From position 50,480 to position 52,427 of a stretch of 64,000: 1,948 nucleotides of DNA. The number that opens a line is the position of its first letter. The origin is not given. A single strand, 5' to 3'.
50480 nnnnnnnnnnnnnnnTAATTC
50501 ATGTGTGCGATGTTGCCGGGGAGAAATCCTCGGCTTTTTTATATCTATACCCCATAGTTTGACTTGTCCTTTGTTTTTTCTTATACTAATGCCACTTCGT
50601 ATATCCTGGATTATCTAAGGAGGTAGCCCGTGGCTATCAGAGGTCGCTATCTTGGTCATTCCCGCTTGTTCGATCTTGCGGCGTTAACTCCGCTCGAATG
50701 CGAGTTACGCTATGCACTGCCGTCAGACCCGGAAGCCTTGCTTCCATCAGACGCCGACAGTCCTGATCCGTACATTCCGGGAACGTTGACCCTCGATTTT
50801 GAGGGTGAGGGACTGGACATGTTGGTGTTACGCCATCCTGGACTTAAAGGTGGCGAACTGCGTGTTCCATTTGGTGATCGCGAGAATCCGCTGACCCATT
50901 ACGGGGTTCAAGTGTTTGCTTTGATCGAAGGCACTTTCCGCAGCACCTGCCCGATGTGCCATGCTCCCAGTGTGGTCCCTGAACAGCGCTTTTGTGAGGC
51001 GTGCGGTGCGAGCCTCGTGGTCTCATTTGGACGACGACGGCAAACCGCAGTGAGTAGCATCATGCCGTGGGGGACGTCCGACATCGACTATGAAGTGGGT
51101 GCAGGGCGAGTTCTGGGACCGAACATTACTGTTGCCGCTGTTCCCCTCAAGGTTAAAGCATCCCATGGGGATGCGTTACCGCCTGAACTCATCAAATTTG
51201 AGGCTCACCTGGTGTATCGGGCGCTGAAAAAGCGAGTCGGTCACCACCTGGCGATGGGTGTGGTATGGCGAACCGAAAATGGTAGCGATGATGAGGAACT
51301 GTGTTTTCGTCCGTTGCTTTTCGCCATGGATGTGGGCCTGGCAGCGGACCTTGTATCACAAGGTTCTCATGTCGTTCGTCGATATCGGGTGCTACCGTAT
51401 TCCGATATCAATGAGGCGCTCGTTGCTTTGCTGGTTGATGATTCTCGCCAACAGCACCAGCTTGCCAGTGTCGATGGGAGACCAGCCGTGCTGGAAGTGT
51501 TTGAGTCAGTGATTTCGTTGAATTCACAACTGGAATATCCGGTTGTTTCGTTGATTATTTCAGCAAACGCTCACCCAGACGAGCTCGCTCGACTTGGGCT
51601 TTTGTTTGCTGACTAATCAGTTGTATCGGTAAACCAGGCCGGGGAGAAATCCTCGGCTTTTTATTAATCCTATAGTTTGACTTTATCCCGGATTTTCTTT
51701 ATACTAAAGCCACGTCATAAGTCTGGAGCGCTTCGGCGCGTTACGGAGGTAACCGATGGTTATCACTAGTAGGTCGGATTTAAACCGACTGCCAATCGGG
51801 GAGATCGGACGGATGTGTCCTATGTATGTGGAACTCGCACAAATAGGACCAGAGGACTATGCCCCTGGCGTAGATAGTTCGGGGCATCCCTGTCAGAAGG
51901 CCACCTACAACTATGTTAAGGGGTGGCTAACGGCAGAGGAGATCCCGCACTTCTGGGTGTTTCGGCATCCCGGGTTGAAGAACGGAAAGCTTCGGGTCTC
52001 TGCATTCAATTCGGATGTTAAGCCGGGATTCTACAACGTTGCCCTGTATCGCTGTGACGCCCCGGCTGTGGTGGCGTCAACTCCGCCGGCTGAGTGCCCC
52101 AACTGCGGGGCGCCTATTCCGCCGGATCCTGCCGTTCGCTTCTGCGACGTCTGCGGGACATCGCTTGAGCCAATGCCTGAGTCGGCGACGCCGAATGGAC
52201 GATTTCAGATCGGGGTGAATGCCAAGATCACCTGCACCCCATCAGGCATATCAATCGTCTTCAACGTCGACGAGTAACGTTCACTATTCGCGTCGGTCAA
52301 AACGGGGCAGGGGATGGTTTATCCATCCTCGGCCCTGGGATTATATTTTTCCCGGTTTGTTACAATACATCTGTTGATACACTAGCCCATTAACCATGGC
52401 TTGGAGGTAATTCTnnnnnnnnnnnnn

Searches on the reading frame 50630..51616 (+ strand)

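Call 20: search_protein_families(library=pfam, proteins=[window:50630-51616:+], max_evalue=0.01)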
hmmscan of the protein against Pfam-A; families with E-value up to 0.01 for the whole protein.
window:50630-51616:+ (328 aa): 1 family
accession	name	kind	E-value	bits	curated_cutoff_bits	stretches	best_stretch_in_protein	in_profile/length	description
PF12773.13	DZR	-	0.002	18.7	27.3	1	105-126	25-45/45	Double zinc ribbon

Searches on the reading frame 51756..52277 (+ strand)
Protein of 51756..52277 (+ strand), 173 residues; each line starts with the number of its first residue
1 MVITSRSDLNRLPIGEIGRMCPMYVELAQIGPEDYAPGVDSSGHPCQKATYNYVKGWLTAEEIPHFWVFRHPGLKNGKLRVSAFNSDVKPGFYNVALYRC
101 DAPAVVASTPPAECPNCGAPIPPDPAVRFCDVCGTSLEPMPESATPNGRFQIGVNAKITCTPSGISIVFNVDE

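Call 20: search_protein_families(library=pfam, proteins=[window:51756-52277:+], max_evalue=0.01)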
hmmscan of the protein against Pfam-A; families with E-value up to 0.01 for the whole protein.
window:51756-52277:+ (173 aa): 5 families
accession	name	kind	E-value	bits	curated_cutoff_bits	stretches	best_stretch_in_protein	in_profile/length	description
PF13240.11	Zn_Ribbon_1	-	2.6e-05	24.3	25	1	114-137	2-23/23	zinc-ribbon domain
PF24463.1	DUF7577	-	4.4e-05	23.4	28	1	113-138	4-27/27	Domain of unknown function (DUF7577)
PF12773.13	DZR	-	8.6e-05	23.1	27.3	1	114-138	1-23/45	Double zinc ribbon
PF24460.1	DUF7575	-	0.00027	20.7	28.5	1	111-138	3-28/28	Domain of unknown function (DUF7575)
PF13248.11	Zn_ribbon_3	-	0.0004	20.2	27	1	113-135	4-24/26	zinc-ribbon domain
